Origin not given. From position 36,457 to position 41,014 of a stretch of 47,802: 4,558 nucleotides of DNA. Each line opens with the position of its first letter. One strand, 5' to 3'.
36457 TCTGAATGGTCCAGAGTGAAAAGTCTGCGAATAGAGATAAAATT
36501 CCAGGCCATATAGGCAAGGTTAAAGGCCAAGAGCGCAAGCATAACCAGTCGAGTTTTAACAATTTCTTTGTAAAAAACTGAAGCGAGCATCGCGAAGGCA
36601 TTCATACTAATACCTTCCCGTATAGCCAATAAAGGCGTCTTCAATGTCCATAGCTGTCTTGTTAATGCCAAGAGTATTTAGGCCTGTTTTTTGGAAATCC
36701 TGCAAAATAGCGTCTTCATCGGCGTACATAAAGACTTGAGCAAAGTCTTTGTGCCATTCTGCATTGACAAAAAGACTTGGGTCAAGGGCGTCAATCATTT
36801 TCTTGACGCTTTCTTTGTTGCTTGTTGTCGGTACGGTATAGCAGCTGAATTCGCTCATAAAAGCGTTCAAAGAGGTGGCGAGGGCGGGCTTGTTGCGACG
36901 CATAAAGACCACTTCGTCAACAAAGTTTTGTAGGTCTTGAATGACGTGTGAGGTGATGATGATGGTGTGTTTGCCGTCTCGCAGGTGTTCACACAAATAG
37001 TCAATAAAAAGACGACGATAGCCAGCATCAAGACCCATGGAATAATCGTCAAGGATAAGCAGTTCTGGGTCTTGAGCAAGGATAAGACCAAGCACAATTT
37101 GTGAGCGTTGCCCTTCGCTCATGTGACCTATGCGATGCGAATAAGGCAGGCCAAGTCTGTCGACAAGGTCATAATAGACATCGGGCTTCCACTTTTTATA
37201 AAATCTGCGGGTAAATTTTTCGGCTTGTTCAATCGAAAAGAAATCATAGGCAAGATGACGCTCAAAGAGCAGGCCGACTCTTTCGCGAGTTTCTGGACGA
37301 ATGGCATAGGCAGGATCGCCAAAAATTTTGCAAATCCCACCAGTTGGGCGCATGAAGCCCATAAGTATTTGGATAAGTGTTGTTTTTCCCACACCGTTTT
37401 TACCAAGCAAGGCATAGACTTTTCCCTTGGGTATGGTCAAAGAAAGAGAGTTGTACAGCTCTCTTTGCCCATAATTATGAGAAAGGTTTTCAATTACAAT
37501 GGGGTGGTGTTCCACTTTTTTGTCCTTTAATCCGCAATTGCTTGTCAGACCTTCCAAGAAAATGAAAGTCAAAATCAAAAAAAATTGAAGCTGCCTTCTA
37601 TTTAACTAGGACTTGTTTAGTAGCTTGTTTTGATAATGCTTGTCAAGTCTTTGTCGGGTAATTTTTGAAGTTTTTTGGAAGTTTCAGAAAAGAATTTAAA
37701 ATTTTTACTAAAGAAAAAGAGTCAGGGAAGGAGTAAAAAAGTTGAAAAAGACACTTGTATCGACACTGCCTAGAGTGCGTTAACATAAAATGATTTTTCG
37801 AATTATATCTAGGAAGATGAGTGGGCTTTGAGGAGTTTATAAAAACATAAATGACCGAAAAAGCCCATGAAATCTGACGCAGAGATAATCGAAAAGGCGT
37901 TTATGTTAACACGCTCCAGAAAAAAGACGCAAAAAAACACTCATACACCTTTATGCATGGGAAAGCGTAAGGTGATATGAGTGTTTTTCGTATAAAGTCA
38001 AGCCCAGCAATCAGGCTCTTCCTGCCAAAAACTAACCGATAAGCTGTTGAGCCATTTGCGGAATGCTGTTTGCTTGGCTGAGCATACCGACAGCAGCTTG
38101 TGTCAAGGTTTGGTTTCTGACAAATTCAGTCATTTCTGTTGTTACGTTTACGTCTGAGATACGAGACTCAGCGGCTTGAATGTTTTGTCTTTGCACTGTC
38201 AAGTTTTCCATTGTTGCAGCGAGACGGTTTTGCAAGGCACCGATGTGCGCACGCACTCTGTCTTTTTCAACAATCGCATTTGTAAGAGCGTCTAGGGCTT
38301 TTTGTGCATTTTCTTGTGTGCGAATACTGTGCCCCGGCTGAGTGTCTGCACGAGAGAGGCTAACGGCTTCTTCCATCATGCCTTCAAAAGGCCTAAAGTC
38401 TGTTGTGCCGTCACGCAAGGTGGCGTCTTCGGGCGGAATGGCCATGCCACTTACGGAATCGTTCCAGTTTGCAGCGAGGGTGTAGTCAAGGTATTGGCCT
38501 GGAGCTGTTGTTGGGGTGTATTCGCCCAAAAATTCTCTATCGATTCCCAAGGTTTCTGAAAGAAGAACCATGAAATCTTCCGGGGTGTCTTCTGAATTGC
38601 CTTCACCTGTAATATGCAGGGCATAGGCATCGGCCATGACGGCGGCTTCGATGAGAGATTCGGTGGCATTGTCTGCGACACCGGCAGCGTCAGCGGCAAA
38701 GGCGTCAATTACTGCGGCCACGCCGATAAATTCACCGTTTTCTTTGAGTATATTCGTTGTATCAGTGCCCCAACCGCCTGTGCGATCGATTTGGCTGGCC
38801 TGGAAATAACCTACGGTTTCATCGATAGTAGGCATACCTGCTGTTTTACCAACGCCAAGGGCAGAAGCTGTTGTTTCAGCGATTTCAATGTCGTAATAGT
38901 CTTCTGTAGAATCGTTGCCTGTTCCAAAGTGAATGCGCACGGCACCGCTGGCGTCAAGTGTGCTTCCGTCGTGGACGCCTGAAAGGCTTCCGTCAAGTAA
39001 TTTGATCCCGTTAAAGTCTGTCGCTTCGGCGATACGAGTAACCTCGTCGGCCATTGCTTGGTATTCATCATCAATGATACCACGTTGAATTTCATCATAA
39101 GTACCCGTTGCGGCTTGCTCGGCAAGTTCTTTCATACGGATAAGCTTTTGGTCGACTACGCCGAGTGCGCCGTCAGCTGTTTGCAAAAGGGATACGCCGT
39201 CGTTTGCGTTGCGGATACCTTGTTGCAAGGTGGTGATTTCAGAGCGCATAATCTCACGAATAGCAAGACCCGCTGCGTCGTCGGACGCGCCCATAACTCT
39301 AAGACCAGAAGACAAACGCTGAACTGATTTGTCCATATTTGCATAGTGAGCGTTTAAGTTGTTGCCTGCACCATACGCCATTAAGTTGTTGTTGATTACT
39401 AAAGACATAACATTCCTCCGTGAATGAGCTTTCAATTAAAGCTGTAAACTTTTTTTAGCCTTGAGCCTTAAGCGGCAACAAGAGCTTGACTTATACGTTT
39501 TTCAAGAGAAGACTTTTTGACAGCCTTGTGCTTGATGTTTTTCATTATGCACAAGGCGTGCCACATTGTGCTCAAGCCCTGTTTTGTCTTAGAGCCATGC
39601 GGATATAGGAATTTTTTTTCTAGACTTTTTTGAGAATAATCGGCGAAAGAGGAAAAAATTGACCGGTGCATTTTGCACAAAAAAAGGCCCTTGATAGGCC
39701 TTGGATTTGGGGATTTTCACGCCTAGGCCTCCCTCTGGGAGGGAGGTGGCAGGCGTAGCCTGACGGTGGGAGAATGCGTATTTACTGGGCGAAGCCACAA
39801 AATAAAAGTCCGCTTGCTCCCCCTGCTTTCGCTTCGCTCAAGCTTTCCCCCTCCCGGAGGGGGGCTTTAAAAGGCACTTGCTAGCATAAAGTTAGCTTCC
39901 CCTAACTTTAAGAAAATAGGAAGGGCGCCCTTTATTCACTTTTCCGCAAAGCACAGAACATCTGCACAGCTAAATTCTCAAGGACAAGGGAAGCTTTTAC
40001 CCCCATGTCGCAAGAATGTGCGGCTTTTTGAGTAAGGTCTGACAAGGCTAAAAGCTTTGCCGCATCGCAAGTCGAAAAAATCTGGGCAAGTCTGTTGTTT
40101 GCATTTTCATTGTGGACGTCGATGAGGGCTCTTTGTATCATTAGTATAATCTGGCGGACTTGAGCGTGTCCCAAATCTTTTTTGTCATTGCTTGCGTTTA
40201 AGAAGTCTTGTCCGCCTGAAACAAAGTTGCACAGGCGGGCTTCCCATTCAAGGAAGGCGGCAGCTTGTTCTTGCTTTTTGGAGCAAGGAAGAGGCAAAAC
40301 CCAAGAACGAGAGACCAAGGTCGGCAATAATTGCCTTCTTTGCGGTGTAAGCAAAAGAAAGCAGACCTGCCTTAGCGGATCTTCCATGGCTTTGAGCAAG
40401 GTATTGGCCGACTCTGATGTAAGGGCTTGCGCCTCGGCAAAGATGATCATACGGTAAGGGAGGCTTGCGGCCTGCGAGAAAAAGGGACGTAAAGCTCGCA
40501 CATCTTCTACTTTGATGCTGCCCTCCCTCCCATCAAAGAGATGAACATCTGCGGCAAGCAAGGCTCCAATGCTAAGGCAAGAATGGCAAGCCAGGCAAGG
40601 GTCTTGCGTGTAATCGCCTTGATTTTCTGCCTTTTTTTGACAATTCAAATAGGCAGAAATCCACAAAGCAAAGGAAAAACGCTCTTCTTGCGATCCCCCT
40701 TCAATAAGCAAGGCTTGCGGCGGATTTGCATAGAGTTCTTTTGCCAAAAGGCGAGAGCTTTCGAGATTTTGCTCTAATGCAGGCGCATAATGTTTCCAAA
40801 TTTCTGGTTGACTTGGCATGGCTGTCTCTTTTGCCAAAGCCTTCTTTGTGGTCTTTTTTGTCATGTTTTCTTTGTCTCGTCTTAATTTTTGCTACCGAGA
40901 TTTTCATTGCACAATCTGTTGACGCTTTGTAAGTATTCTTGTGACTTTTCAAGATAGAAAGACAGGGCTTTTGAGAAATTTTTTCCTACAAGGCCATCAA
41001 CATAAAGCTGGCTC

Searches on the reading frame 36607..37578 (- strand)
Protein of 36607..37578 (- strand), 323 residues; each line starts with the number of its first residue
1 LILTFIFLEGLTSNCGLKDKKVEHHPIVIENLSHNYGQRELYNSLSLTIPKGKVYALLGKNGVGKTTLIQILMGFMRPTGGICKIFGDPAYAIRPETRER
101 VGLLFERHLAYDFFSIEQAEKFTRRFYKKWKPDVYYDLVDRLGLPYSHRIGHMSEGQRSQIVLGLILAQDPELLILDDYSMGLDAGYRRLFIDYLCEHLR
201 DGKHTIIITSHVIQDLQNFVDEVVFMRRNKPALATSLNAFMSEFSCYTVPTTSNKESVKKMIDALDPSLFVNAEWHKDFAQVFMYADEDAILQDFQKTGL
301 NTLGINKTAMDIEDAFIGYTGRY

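Call 22: search_protein_families(library=ncbifam, proteins=[window:36607-37578:-], max_evalue=0.00001)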
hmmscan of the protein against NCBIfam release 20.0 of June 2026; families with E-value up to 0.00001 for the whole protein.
window:36607-37578:- (323 aa): 164 families (the best 25 are shown)
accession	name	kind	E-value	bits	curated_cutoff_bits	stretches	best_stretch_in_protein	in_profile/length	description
NF047565.1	PSM_export_PmtA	equivalog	2.3e-38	132.1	350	1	29-248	5-223/282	phenol-soluble modulin export ABC transporter ATP-binding protein PmtA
TIGR01188.1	drrA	subfamily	3e-29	102.3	312.45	1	35-250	2-221/302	daunorubicin resistance ABC transporter, ATP-binding protein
NF010060.0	PRK13537.1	equivalog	3.6e-26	91.8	521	1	22-322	11-310/314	nodulation factor ABC transporter ATP-binding protein NodI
TIGR03522.1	GldA_ABC_ATP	equivalog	3.9e-26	92.2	402.6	1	27-316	3-297/301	gliding motility-associated ABC transporter ATP-binding subunit GldA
TIGR04521.1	ECF_ATPase_2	equivalog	8.4e-25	87.4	330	1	28-241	2-233/279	energy-coupling factor transporter ATPase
TIGR03864.1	PQQ_ABC_ATP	hypoth_equivalog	4.4e-24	85.2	302.25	1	27-245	2-224/236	ABC transporter, ATP-binding subunit, PQQ-dependent alcohol dehydrogenase system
NF033858.1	ABC2_perm_RbbA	equivalog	8.5e-23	80.2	1050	1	21-230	261-474/909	ribosome-associated ATPase/putative transporter RbbA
TIGR01288.1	nodI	equivalog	1.4e-22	80.1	424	1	29-322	7-299/303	nodulation factor ABC transporter ATP-binding protein NodI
NF010059.0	PRK13536.1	equivalog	1.9e-22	79.5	549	1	25-232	42-253/342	nodulation factor ABC transporter ATP-binding protein NodI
NF000355.4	ribo_prot_ABC_F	equivalog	2e-22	79.7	380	1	27-230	3-191/499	ribosomal protection-like ABC-F family protein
TIGR03740.1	galliderm_ABC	subfamily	2.9e-22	79.4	309.75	1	28-227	2-198/223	lantibiotic protection ABC transporter ATP-binding subunit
TIGR03410.1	urea_trans_UrtE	equivalog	1.6e-21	76.9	285.8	1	29-230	3-209/230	urea ABC transporter ATP-binding subunit UrtE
TIGR00968.1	3a0106s01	subfamily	3.2e-21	76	342.75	1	27-230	1-208/237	sulfate ABC transporter ATP-binding protein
TIGR03258.1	PhnT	equivalog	4.7e-21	75.2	499.15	1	27-229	9-216/359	2-aminoethylphosphonate ABC transport system ATP-binding subunit PhnT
NF008409.0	PRK11231.1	equivalog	5.6e-20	71.8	375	2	27-125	3-102/255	Fe(3+) dicitrate ABC transporter ATP-binding protein FecE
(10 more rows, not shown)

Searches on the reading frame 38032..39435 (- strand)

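Call 22: search_protein_families(library=ncbifam, proteins=[window:38032-39435:-], max_evalue=0.00001)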
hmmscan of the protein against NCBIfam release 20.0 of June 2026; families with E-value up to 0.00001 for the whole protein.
window:38032-39435:- (467 aa): 24 families
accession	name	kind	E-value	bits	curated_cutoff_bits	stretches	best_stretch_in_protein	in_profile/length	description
NF009444.0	PRK12802.1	equivalog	4.3e-58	197.1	332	2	10-216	1-211/282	flagellin domain-containing protein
NF009448.0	PRK12806.1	equivalog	5.5e-58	196.9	531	2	10-271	1-243/475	flagellin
NF009446.0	PRK12804.1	subfamily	4.5e-55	187.2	352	2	14-218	3-202/301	flagellin Hag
NF006467.0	PRK08869.1-2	subfamily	3.8e-53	181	443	2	10-154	1-145/400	flagellin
NF005294.0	PRK06819.1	subfamily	4.7e-51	174.5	387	1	10-462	1-371/376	FliC/FljB family flagellin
NF006466.0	PRK08869.1-1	subfamily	4.5e-47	161.4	426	2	10-152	1-143/377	flagellin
NF006469.0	PRK08869.1-4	equivalog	1.1e-46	160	627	2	10-153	1-144/377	flagellin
NF009449.0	PRK12807.1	subfamily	1.4e-46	159.3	347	2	14-207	3-194/287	flagellin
NF005953.0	PRK08026.1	subfamily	4.4e-46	158.5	619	2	10-160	1-156/548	FliC/FljB family flagellin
NF006468.0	PRK08869.1-3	subfamily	1.2e-45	156.3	436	2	10-151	1-142/378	polar flagellin E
NF006470.0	PRK08869.1-5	equivalog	2.7e-45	155.2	423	2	12-154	2-144/388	flagellin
NF009450.0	PRK12808.1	equivalog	8.3e-40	137.7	476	2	14-163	3-150/476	flagellin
NF038071.1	lat_flg_LafA_2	exception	3.4e-39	134.9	365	2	10-153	1-142/284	lateral flagellin LafA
NF010116.0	PRK13589.1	subfamily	3e-38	131.9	983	2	10-152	1-143/576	flagellin A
NF006264.0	PRK08411.1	subfamily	8e-38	130.5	729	2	10-151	1-142/572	flagellin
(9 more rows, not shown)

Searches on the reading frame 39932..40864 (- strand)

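Call 22: search_protein_families(library=ncbifam, proteins=[window:39932-40864:-], max_evalue=0.00001)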
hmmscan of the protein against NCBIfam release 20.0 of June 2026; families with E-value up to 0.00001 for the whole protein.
window:39932-40864:- (310 aa): 48 families (the best 25 are shown)
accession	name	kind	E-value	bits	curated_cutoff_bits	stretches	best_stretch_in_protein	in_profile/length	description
TIGR00678.1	holB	equivalog_domain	1.5e-32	112.7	180.6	1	48-203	13-163/188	DNA polymerase III subunit delta'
NF005972.1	PRK08058.1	equivalog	1.6e-25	90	340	1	50-200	28-173/328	DNA polymerase III subunit delta'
NF005926.0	PRK07940.1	equivalog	7.1e-20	71.6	300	1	50-201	38-180/394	DNA polymerase III subunit delta'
NF004310.0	PRK05707.1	equivalog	3.8e-18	66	280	1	46-200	19-170/328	DNA polymerase III subunit delta'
NF004759.0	PRK06090.1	equivalog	2.7e-17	63.1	457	1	84-197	53-169/319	DNA polymerase III subunit delta'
TIGR02397.1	dnaX_nterm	equivalog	7.2e-17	61.7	250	1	64-187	51-168/355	DNA polymerase III subunit gamma/tau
NF005581.0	PRK07276.1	equivalog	1.2e-16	61.2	263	1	62-200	35-166/291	DNA polymerase III subunit delta'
NF005362.0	PRK06871.1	equivalog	1.3e-15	57.3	456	1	72-205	48-176/327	DNA polymerase III subunit delta'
NF006430.0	PRK08699.1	equivalog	7.9e-15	54.6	481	1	45-206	17-182/325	DNA polymerase III subunit delta'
NF005941.0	PRK07993.1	equivalog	1.1e-13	51.4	477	1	51-207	26-178/334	DNA polymerase III subunit delta'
NF005408.0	PRK06964.1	equivalog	1.3e-13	51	483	1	116-206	111-201/342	DNA polymerase III subunit delta'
NF004962.0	PRK06305.1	equivalog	1.6e-13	50.7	559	1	70-187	60-172/465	DNA polymerase III subunits gamma and tau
NF005677.0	PRK07471.1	equivalog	2.4e-13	50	252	1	115-200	119-205/366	DNA polymerase III subunit delta'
NF011525.0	PRK14964.1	equivalog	8.4e-13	47.9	554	1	49-188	35-168/493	DNA polymerase III subunits gamma and tau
NF006586.0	PRK09112.1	equivalog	8.6e-13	48.2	308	1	115-201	119-206/351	DNA polymerase III subunit delta'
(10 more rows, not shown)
